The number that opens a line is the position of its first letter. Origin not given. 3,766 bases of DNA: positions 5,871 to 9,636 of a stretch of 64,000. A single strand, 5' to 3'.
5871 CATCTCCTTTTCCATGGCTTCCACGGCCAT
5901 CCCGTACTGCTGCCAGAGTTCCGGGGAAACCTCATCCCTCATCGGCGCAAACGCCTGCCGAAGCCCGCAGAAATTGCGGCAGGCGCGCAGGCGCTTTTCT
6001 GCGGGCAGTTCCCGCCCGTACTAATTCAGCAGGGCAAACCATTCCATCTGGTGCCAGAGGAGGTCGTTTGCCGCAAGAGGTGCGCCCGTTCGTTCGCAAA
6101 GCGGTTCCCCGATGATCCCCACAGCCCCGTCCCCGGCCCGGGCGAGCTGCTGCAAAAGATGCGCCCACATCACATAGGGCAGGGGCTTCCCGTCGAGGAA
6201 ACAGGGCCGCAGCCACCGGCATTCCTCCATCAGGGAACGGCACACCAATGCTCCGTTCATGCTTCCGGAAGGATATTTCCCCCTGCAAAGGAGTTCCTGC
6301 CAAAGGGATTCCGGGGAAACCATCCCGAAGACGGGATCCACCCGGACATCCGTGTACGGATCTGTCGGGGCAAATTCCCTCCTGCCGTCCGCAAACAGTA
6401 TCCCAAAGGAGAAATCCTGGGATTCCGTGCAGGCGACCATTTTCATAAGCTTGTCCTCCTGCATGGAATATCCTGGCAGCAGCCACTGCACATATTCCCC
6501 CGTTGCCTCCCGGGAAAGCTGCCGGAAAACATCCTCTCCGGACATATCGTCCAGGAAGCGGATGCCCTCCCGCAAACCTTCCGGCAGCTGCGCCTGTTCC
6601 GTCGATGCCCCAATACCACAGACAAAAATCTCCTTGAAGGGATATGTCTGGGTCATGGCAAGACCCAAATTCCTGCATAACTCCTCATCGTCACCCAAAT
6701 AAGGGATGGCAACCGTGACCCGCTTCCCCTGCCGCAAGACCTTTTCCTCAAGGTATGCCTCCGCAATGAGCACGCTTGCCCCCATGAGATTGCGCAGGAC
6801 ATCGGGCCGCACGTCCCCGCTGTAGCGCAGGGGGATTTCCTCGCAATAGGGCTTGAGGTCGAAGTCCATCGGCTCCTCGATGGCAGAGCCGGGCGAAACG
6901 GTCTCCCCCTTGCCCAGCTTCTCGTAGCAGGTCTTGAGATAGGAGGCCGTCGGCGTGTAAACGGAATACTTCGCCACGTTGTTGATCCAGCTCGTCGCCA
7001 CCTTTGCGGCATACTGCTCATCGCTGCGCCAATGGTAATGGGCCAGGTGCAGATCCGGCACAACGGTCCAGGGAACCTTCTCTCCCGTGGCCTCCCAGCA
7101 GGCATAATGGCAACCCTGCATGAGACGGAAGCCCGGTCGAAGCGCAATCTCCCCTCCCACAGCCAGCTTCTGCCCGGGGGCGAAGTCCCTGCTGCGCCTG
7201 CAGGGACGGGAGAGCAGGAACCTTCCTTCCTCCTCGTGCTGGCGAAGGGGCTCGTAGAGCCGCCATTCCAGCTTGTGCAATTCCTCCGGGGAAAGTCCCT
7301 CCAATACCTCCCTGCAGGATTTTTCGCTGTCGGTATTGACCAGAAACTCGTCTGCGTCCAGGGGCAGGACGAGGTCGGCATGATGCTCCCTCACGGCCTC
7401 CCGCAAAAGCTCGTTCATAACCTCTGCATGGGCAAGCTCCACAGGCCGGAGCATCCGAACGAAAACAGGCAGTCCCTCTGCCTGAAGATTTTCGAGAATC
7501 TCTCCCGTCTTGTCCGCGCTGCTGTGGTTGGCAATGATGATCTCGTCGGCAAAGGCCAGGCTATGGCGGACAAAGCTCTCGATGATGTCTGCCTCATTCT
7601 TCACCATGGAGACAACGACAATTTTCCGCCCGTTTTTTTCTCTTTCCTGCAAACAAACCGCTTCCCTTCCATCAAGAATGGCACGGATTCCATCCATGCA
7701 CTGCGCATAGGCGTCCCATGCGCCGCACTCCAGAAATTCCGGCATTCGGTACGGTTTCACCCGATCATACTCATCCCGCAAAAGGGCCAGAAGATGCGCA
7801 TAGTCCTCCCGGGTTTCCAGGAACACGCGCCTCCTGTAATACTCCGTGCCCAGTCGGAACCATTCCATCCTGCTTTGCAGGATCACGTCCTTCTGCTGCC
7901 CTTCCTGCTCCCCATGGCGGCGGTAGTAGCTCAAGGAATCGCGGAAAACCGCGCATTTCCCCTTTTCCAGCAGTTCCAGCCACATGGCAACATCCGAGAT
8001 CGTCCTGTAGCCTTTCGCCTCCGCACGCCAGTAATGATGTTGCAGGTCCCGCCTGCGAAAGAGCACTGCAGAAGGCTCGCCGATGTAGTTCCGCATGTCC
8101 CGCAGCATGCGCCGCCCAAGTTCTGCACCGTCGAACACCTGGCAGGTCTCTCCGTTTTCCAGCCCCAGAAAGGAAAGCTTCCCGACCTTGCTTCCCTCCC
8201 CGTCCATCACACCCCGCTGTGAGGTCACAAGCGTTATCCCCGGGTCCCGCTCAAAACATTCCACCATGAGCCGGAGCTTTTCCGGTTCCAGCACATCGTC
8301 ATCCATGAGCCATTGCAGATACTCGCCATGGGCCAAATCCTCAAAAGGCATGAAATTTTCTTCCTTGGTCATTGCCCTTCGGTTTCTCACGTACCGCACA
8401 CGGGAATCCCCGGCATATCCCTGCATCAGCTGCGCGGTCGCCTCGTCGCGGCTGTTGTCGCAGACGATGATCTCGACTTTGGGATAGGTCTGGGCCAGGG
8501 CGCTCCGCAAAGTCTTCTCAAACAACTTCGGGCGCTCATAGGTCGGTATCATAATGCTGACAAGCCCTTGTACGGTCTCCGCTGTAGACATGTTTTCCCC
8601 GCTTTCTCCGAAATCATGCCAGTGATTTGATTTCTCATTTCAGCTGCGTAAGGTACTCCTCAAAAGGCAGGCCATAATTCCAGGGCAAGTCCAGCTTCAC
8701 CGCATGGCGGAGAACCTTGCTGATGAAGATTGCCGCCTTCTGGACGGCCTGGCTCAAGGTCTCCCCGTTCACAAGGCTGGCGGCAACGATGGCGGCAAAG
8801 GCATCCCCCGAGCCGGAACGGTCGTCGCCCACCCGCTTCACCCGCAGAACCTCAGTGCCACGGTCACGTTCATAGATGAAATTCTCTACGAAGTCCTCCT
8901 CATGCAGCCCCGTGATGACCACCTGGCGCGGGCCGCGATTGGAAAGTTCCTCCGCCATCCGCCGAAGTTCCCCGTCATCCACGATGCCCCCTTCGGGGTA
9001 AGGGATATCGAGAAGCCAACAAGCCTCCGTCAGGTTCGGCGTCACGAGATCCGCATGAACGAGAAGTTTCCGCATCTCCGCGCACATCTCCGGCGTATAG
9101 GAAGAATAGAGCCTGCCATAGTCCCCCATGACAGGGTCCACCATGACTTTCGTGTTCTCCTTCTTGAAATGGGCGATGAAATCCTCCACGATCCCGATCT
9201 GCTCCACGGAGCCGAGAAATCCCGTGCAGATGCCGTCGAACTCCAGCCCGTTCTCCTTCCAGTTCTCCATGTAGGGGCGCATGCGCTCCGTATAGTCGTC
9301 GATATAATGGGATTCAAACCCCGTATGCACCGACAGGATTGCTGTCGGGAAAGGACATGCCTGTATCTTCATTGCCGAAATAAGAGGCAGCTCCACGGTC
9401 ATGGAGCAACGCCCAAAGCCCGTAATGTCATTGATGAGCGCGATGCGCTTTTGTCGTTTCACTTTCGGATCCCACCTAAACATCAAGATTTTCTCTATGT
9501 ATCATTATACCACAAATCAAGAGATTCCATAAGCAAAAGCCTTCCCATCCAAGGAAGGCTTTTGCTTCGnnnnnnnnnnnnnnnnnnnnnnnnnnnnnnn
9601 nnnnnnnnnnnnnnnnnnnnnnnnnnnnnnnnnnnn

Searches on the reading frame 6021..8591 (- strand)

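Call 42: search_protein_families(library=pfam, proteins=[window:6021-8591:-], max_evalue=0.00001)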
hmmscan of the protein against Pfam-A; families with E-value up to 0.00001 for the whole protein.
window:6021-8591:- (856 aa): 3 families
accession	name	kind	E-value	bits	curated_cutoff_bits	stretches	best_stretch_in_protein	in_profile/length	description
PF00535.33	Glycos_transf_2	-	6.4e-28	98.2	23.3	1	12-126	1-117/168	Glycosyl transferase family 2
PF13704.12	Glyco_tranf_2_4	-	9.4e-18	65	27.5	1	331-430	1-98/98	Glycosyl transferase family 2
PF13641.12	Glyco_tranf_2_3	-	1.7e-12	48.3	27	1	11-150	3-132/230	Glycosyltransferase like family 2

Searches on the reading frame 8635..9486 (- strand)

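Call 42: search_protein_families(library=pfam, proteins=[window:8635-9486:-], max_evalue=0.00001)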
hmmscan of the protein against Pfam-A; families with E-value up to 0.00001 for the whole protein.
window:8635-9486:- (283 aa): 2 families
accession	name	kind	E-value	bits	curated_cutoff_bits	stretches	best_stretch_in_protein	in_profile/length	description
PF08543.17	Phos_pyr_kin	-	8.7e-28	97.8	27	1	80-265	58-238/246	Phosphomethylpyrimidine kinase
PF00294.29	PfkB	-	2.6e-09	37.3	25.8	1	128-252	166-283/302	pfkB family carbohydrate kinase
